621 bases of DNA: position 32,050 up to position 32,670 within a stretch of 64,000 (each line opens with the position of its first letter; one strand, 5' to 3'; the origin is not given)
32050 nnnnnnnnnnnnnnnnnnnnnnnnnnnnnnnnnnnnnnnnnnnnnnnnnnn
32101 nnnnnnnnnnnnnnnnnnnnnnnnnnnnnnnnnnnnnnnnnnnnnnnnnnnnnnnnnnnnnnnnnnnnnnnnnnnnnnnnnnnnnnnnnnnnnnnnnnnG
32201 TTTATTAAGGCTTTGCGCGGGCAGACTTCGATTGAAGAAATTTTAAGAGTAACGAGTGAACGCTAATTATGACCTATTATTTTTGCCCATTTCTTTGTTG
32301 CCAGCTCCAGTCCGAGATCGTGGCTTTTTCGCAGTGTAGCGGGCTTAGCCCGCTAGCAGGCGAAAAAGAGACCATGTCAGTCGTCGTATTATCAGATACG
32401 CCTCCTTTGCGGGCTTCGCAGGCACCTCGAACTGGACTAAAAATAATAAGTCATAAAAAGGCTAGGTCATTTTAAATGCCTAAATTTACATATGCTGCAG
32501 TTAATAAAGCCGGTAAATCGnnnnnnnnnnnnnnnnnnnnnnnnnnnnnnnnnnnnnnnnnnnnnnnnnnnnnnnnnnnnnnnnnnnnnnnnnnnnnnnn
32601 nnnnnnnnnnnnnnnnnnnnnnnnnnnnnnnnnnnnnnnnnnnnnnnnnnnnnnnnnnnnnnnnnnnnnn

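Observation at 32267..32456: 190-nt element with 18-bp terminal inverted repeats filling the pilB-pilC junction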

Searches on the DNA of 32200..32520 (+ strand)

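Call 13: search_rna_families(source=window, start=32200, end=32520, threshold=evalue, max_evalue=10)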
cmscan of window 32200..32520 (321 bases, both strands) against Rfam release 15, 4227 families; matches with E-value up to 10: 4.
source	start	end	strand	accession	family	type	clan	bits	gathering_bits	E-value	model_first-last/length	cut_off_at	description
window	32224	32502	+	RF00885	MIR821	Gene; miRNA;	-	17.3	249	0.44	1-275/275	no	MIR821 microRNA precursor family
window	32374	32487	+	RF01858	RsaF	Gene; sRNA;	-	13.6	60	6.7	1-119/119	no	RNA Staph. aureus F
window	32358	32467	+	RF02958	drum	Gene; sRNA;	-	11.9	43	9.7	1-112/112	no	drum RNA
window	32495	32520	+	RF00156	SNORA70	Gene; snRNA; snoRNA; HACA-box;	-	11.5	40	8.2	1-26/135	3'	Small nucleolar RNA SNORA70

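Call 39: search_dna_similar(query=window:32267-32472:+, collection=phages, mode=distant, max_evalue=1, max_rows=10)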
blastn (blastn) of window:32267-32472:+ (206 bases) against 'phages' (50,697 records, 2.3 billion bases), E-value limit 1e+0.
Records with a match: 1; places in all: 1; records where one place covers at least 80% of the query: 0.
Best place of each record, by identity: 90-95% 1.
By first word of the organism name: Bacteriophage 1.
By host as written in the record: - 1.
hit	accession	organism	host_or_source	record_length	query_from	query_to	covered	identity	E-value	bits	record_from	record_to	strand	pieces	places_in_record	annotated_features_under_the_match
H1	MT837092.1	Bacteriophage sp.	human fecal samples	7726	6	35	15%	93.3%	5e-2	43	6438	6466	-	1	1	record has no annotation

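Call 40: search_dna_similar(query=window:32267-32472:+, collection=plasmids, mode=distant, max_evalue=1, max_rows=10)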
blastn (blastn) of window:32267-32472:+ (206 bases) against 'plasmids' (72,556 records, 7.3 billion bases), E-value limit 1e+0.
No match.

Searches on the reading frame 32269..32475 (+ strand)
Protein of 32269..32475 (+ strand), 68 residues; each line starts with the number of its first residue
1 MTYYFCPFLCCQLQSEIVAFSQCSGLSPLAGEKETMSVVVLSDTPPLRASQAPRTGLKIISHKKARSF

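Call 9: search_protein_families(library=pfam, proteins=[window:32269-32475:+])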
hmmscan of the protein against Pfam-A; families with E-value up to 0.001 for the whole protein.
window:32269-32475:+ (68 aa): 0 families

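Call 23: find_homologous_proteins(query=window:32269-32472:+, max_evalue=1)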
Query window:32269-32472:+: no candidate shares three 5-residue words with the query. No homologue found.

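Call 54: search_protein_representatives(protein=window:32269-32472:+)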
Query: 68 residues. Proteins with E-value up to 0.001 (for the whole library): 0; up to 1e-10: 0; up to 1e-30: 0. The best 0 are listed.
